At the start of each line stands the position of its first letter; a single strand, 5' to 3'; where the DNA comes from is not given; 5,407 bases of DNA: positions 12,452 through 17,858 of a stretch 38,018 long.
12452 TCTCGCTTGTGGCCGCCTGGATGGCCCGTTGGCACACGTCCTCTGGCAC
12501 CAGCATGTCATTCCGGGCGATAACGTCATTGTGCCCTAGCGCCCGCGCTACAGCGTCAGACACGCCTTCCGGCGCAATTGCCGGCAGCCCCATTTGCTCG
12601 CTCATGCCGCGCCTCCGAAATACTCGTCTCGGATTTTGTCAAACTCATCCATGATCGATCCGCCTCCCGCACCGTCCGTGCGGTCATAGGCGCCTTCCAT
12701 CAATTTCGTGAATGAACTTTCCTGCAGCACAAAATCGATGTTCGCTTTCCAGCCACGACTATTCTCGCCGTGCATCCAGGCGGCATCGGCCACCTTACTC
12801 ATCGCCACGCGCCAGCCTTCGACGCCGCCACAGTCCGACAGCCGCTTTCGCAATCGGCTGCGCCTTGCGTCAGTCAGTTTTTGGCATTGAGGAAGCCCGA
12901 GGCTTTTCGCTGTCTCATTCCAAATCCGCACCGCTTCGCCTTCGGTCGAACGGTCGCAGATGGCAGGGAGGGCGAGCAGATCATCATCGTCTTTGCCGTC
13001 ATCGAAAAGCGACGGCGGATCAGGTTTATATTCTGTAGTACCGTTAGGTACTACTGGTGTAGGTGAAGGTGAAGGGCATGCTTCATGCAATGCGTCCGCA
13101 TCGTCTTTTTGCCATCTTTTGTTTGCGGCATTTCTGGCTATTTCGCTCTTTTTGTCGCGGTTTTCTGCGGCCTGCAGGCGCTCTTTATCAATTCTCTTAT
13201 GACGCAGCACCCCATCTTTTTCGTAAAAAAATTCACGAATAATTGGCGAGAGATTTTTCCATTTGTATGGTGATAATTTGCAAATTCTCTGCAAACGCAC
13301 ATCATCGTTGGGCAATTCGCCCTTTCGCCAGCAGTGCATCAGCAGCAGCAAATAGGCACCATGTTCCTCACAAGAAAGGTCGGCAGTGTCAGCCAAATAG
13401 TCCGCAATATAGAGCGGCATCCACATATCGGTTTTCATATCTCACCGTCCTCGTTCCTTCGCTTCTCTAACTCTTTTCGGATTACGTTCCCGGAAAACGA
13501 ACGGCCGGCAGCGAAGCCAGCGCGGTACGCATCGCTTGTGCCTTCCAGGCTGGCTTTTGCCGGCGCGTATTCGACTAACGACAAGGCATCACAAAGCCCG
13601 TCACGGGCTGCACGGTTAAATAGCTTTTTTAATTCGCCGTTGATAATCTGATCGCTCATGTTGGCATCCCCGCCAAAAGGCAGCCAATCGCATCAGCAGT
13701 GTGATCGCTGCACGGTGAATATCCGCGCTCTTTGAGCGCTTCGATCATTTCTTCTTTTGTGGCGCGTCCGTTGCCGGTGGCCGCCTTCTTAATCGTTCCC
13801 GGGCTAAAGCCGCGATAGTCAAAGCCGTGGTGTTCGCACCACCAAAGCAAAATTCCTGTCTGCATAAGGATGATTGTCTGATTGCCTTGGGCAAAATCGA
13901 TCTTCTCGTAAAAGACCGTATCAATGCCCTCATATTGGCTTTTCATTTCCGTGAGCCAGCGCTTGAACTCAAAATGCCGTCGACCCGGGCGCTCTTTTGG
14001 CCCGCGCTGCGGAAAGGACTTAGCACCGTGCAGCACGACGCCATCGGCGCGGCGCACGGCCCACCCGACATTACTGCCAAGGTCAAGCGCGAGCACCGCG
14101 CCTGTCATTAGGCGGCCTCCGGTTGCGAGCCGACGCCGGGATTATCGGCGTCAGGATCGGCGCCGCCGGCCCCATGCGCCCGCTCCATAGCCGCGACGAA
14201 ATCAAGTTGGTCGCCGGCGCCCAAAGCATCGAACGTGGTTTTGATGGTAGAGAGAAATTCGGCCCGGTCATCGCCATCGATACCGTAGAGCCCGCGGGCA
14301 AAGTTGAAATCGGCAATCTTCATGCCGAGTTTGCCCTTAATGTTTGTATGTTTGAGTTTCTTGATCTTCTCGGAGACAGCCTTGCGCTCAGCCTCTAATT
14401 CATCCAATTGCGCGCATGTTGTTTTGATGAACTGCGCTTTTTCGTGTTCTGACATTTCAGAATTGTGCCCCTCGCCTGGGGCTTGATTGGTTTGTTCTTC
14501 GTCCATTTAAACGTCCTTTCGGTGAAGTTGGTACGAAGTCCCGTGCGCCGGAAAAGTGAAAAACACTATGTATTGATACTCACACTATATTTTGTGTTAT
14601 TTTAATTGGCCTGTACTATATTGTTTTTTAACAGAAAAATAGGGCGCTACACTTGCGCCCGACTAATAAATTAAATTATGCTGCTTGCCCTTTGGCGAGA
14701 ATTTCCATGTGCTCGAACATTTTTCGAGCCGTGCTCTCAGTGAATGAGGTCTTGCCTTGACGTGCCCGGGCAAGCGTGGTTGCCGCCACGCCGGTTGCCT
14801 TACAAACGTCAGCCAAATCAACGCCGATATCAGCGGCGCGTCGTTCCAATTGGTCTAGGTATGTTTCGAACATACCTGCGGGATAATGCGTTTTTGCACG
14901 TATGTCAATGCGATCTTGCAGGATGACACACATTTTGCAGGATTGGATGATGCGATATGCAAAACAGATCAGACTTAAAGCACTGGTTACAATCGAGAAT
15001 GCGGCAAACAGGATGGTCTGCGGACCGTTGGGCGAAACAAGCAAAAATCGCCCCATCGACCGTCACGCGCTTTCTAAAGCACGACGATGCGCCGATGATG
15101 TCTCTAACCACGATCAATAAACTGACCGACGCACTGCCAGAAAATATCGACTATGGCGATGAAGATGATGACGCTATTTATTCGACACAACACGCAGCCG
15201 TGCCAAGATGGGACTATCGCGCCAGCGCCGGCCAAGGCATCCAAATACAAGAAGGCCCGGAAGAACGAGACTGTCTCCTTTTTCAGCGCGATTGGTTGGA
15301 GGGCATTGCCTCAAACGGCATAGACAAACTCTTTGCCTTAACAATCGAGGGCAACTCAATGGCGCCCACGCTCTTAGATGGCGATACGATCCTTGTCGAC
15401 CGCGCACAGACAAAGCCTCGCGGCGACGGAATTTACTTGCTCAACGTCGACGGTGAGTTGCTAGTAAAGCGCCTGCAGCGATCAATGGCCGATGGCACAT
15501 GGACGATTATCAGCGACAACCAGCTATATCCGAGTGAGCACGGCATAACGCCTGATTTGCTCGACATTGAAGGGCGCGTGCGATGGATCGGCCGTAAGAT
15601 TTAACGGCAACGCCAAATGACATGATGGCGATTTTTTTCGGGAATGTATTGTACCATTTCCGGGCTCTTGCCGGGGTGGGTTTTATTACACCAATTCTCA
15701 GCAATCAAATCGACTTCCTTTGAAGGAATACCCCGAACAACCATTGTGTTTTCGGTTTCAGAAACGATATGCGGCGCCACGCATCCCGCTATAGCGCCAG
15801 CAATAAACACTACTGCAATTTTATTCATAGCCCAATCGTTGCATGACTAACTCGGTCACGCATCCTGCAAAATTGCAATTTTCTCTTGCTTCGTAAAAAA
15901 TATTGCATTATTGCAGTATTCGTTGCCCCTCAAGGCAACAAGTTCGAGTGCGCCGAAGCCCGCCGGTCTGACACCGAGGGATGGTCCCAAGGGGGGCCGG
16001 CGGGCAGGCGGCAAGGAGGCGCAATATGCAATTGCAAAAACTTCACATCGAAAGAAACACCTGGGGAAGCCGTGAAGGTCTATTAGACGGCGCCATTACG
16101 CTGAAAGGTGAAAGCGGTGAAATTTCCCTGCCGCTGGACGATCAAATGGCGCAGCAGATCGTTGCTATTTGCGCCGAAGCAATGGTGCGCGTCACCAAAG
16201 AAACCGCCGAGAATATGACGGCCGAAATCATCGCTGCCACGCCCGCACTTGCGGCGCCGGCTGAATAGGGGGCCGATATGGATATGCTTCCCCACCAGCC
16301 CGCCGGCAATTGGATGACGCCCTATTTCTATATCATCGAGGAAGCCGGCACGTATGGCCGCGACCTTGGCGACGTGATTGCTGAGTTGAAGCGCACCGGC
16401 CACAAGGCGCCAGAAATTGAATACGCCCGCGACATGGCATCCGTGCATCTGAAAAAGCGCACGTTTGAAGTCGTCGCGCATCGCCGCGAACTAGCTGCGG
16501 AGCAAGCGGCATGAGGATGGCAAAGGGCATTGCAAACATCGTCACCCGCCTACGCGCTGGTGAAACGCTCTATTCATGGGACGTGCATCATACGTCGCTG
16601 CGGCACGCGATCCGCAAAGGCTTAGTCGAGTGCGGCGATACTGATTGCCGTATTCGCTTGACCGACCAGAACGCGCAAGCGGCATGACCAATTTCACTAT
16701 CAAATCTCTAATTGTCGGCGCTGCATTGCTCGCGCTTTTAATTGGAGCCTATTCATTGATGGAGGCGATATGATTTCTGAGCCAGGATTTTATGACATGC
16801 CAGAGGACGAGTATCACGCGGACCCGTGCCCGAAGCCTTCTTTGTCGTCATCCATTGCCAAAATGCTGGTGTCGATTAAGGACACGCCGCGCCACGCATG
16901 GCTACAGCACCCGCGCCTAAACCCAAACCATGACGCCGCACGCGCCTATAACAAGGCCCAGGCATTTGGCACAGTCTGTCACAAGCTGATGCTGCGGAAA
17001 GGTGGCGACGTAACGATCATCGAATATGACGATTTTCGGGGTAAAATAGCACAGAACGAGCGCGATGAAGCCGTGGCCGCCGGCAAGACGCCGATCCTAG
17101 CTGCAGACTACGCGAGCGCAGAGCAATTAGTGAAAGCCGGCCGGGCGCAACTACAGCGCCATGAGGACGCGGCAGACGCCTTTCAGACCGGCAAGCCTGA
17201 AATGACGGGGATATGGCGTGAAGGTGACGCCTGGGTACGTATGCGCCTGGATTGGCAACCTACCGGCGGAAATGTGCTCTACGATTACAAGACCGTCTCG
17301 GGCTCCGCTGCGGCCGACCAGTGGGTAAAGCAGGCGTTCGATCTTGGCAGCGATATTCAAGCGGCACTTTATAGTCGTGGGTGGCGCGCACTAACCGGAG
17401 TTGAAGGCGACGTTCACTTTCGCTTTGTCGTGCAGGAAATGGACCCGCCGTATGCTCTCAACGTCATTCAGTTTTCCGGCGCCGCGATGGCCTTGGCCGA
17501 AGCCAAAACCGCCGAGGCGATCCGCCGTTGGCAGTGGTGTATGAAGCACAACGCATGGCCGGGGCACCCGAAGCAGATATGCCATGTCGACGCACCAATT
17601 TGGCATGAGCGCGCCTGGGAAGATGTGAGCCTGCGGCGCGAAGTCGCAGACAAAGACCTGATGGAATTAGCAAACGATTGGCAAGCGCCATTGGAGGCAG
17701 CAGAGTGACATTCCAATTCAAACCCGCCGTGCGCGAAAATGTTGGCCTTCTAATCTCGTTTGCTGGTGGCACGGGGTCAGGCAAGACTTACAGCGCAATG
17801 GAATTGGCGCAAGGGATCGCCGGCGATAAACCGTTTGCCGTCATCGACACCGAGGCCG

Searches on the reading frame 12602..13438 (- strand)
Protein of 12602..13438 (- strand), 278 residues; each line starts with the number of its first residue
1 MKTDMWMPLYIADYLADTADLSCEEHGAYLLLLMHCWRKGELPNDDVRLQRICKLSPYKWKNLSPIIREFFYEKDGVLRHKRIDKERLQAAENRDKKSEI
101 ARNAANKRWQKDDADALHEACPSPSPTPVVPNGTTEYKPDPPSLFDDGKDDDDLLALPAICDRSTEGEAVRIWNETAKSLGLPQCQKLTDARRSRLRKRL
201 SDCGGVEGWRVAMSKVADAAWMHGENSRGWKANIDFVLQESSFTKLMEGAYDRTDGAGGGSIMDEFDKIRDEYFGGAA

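Call 8: search_protein_families(library=phrogs, proteins=[window:12602-13438:-], max_evalue=0.001)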
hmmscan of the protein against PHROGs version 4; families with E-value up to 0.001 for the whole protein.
window:12602-13438:- (278 aa): 11 families
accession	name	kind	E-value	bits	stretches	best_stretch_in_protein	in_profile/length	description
phrog_3992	-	DNA, RNA and nucleotide metabolism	2.5e-29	103.9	1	2-115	3-119/345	primosomal protein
phrog_9327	-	DNA, RNA and nucleotide metabolism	5e-24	86.4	1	6-115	6-119/276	primosomal protein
phrog_21472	-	unknown function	1e-21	78.9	1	6-114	6-114/299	-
phrog_6451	-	DNA, RNA and nucleotide metabolism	4.2e-20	73.6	1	6-115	3-113/272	primosomal protein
phrog_24353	-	unknown function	2.8e-19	70.6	1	3-115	6-120/294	-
phrog_345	-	DNA, RNA and nucleotide metabolism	6.5e-19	69.7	1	82-254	119-292/297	replication initiation O-like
phrog_12767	-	unknown function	6.9e-18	66.1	1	6-115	3-114/324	-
phrog_10469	-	DNA, RNA and nucleotide metabolism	4e-11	43.8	1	168-258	190-279/305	DnaD-like helicase loader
phrog_19658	-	DNA, RNA and nucleotide metabolism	3.9e-09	37.4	1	170-255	169-253/283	replication initiation protein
phrog_4118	-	DNA, RNA and nucleotide metabolism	5.5e-08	33.6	1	11-114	8-113/315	primosomal protein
phrog_5810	-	DNA, RNA and nucleotide metabolism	4.2e-07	30.8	1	173-253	178-268/268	replication initiation protein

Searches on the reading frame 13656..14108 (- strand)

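Call 8: search_protein_families(library=phrogs, proteins=[window:13656-14108:-], max_evalue=0.001)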
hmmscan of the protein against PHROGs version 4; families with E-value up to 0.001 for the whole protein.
window:13656-14108:- (150 aa): 3 families
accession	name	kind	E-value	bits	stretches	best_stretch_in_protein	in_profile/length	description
phrog_159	-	DNA, RNA and nucleotide metabolism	1.8e-20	74.2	1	3-148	88-247/330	RuvC-like Holliday junction resolvase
phrog_18320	-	unknown function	9.7e-09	36.1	1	60-149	17-123/137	-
phrog_1770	-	DNA, RNA and nucleotide metabolism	0.00091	20.2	0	6-148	7-148/158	Holliday junction resolvase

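Call 72: search_protein_families(library=pfam, proteins=[window:13656-14108:-], max_evalue=0.01)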
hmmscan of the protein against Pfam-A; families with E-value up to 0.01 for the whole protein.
window:13656-14108:- (150 aa): 1 family
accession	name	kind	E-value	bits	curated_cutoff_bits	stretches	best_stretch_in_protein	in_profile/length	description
PF02075.23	RuvC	-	0.00033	21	22.2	1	49-141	50-142/148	Crossover junction endodeoxyribonuclease RuvC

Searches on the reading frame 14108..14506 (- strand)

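Call 8: search_protein_families(library=phrogs, proteins=[window:14108-14506:-], max_evalue=0.001)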
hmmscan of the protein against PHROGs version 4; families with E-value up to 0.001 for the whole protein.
window:14108-14506:- (132 aa): 0 families

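Call 14: search_protein_families(library=pfam, proteins=[window:14108-14506:-], max_evalue=0.01)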
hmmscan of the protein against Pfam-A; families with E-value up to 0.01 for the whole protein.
window:14108-14506:- (132 aa): 1 family
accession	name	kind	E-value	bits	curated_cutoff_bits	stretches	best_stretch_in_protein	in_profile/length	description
PF13949.11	ALIX_LYPXL_bnd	-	0.0048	16.6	30.8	1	10-60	124-176/295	ALIX V-shaped domain binding to HIV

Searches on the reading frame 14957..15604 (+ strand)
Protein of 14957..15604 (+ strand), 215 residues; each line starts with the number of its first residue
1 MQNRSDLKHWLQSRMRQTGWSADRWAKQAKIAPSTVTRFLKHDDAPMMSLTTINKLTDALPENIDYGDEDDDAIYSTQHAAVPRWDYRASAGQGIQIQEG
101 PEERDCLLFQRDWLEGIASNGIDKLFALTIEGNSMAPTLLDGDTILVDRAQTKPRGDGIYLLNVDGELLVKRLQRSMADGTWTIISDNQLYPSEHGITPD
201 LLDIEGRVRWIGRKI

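Call 14: search_protein_families(library=pfam, proteins=[window:14957-15604:+], max_evalue=0.01)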
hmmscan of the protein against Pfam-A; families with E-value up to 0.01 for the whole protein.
window:14957-15604:+ (215 aa): 2 families
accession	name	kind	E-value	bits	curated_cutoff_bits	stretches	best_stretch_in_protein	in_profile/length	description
PF00717.28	Peptidase_S24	-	3.9e-21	75.4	23.3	1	87-208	4-115/116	Peptidase S24-like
PF13443.12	HTH_26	-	0.00094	19.8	22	1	11-60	2-50/63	Cro/C1-type HTH DNA-binding domain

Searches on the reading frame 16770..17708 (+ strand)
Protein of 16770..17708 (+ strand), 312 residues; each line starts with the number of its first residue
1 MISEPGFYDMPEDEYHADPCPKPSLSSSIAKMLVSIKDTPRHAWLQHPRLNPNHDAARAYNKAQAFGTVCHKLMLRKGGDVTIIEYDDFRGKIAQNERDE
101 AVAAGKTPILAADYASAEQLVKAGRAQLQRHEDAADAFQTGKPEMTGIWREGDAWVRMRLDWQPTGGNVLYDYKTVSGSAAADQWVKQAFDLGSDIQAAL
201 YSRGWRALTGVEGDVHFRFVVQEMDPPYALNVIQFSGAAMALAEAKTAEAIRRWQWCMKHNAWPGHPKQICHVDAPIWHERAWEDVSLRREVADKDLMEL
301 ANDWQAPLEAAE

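Call 14: search_protein_families(library=pfam, proteins=[window:16770-17708:+], max_evalue=0.01)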
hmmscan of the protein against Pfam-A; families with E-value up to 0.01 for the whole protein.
window:16770-17708:+ (312 aa): 2 families
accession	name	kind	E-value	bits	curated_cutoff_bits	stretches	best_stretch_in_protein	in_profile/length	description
PF12684.13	DUF3799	-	2.4e-15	57.4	26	1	53-269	20-226/233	PDDEXK-like domain of unknown function (DUF3799)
PF12705.13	PDDEXK_1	-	0.0083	16.5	22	0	46-213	21-179/247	PD-(D/E)XK nuclease superfamily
